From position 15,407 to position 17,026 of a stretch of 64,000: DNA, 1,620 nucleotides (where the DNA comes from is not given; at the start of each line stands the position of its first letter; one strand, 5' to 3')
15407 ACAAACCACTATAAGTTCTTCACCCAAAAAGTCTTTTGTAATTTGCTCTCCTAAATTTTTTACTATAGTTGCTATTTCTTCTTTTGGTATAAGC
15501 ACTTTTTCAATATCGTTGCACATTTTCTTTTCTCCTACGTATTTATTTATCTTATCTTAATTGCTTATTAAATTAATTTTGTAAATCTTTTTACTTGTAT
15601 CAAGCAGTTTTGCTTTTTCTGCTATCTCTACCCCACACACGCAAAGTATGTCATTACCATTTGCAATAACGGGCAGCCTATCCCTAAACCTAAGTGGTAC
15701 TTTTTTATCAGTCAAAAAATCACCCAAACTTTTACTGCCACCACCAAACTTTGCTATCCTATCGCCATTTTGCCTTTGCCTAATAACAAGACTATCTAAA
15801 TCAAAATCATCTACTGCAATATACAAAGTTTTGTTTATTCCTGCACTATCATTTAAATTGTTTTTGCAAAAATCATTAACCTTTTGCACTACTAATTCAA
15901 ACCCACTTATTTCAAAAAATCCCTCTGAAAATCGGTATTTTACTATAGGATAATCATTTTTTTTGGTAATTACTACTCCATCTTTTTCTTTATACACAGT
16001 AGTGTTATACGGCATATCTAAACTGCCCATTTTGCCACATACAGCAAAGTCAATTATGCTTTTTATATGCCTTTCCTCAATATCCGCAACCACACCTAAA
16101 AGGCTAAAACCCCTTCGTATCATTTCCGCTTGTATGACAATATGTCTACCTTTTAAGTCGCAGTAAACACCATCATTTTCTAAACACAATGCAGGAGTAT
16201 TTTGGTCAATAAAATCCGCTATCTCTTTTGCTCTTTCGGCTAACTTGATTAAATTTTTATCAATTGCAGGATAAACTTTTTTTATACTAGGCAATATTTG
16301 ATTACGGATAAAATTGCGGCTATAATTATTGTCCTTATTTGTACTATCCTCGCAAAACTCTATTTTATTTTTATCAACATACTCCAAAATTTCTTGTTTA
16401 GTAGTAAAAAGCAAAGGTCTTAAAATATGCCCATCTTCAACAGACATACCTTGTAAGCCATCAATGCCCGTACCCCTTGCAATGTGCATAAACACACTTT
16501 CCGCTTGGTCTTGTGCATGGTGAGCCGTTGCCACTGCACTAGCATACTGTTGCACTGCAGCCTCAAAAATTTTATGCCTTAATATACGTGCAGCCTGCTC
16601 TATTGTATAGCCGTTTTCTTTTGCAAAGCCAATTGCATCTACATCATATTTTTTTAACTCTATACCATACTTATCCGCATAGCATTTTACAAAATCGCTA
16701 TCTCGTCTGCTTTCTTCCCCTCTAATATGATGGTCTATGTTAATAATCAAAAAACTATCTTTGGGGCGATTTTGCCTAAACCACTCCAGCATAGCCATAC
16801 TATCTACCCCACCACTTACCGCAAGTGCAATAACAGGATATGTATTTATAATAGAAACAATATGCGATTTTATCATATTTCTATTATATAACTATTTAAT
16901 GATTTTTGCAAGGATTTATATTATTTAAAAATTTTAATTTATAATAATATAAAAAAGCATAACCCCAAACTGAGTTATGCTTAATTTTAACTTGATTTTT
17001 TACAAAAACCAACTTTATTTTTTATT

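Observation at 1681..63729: Over-represented ~17-nt word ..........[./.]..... scattered through the window, mostly intergenic, in both orientations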

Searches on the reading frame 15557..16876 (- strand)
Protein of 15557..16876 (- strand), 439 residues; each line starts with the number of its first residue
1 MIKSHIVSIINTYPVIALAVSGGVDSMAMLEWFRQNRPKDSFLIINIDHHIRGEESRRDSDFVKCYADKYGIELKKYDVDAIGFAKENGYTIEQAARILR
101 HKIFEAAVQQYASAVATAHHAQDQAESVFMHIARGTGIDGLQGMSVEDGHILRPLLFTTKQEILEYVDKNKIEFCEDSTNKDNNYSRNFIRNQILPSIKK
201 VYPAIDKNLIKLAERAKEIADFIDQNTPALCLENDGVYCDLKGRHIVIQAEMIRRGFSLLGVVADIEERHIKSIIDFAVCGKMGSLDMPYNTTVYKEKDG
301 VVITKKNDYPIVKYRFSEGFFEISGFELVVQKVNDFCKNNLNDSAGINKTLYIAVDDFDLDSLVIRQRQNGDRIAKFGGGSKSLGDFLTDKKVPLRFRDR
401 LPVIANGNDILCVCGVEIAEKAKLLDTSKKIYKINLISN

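Call 7: find_encoding_contigs(protein=window:15557-16876:-, flank=10000, max_places=6)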
Protein window:15557-16876:- (439 aa): 24 contigs read that carry it; 1 place shown.
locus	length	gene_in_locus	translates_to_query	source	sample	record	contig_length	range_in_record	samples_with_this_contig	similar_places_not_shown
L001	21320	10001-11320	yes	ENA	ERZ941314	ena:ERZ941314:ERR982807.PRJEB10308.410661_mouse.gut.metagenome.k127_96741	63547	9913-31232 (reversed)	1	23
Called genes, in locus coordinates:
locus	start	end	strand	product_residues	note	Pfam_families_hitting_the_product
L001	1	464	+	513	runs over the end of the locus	PF01676:Metalloenzyme, PF06415:iPGM_N, PF01663:Phosphodiest (faint)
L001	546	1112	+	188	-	PF07883:Cupin_2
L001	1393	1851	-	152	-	PF06908:YpsA (weak)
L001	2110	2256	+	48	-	-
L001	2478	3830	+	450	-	-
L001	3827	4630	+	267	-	-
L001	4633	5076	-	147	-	-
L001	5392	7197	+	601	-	PF13347:MFS_2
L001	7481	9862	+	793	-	PF19732:SpoIIE_N, PF07228:SpoIIE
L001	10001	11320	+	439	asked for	PF01171:ATP_bind_3, PF11734:TilS_C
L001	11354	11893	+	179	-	PF00156:Pribosyltran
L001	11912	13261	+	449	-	PF01743:PolyA_pol, PF12627:PolyA_pol_RNAbd (weak), PF01966:HD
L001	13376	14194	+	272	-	PF02811:PHP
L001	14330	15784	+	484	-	PF00587:tRNA-synt_2b, PF03129:HGTP_anticodon, PF09180:ProRS-C_1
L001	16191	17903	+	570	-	PF13306:LRR_5, PF12799:LRR_4 (faint), PF13855:LRR_8 (faint), PF13306:LRR_5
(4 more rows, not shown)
